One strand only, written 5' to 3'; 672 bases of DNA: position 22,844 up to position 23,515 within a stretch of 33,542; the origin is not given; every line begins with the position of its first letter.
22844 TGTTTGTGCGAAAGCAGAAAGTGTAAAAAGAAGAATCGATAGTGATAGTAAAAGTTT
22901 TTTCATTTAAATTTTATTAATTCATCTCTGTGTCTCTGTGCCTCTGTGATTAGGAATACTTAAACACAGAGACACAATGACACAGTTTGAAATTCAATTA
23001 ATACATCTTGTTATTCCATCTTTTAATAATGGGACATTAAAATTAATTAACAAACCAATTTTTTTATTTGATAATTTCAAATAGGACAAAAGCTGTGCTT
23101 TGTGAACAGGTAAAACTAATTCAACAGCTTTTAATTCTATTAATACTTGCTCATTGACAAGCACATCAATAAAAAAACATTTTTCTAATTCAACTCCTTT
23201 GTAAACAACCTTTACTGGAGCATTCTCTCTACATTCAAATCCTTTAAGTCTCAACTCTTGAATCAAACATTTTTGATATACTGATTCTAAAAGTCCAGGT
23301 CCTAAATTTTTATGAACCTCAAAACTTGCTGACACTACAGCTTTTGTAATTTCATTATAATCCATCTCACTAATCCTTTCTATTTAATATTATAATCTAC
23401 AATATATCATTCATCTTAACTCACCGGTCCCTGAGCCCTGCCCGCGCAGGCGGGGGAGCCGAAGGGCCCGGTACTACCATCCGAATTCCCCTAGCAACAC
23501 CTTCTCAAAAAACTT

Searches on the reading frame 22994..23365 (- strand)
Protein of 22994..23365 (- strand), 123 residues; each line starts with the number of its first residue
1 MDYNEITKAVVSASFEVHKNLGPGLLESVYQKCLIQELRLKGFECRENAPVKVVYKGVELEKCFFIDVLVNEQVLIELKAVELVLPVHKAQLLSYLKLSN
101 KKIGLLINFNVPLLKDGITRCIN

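Call 9: search_protein_families(library=pfam, proteins=[window:22994-23365:-])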
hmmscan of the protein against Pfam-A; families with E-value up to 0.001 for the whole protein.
window:22994-23365:- (123 aa): 1 family
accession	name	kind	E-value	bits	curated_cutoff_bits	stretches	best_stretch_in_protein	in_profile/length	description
PF13366.12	PDDEXK_3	-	7.9e-40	136.3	22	1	4-120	1-116/117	PD-(D/E)XK nuclease superfamily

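Call 24: find_encoding_contigs(protein=window:22994-23365:-, flank=1500, max_places=10)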
Protein window:22994-23365:- (123 aa): 16 contigs read that carry it; 10 places shown.
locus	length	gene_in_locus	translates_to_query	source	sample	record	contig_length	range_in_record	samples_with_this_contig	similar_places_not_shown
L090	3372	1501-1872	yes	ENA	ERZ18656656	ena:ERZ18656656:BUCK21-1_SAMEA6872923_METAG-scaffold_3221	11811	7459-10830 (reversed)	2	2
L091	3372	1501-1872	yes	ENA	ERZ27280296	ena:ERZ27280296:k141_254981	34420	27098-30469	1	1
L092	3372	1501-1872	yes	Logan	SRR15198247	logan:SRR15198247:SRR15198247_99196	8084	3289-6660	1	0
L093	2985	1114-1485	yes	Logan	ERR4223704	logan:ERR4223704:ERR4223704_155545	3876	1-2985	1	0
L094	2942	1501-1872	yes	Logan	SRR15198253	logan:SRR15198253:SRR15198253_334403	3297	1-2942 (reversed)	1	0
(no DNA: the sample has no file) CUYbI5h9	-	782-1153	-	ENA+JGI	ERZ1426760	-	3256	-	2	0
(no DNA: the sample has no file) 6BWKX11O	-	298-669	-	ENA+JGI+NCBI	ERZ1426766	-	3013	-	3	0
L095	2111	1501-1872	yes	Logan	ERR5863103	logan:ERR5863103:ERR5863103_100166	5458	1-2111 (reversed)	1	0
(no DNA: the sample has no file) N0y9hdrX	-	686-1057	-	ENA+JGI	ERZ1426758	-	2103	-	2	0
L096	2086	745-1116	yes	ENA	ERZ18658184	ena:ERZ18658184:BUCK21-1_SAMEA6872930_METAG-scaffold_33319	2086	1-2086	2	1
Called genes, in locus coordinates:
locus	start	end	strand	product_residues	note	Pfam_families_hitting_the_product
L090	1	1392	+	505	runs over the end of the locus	-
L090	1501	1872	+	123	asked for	PF13366:PDDEXK_3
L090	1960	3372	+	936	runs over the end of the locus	PF13620:CarboxypepD_reg, PF13715:CarbopepD_reg_2, PF14686:fn3_3 (faint), PF07715:Plug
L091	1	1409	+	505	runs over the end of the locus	-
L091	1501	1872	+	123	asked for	PF13366:PDDEXK_3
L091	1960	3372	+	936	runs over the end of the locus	PF13620:CarboxypepD_reg, PF13715:CarbopepD_reg_2, PF14686:fn3_3 (faint), PF07715:Plug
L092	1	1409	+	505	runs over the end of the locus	-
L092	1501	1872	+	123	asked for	PF13366:PDDEXK_3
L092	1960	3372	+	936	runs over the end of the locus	PF13620:CarboxypepD_reg, PF13715:CarbopepD_reg_2, PF14686:fn3_3 (faint), PF07715:Plug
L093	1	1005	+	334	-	?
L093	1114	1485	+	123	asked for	PF13366:PDDEXK_3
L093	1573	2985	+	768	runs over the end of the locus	?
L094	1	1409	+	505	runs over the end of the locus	-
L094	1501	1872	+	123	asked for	PF13366:PDDEXK_3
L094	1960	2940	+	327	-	?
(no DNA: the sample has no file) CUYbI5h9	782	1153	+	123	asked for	PF13366:PDDEXK_3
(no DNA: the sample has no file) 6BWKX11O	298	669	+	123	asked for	PF13366:PDDEXK_3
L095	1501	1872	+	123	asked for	PF13366:PDDEXK_3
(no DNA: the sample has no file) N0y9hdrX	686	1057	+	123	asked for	PF13366:PDDEXK_3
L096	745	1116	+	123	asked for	PF13366:PDDEXK_3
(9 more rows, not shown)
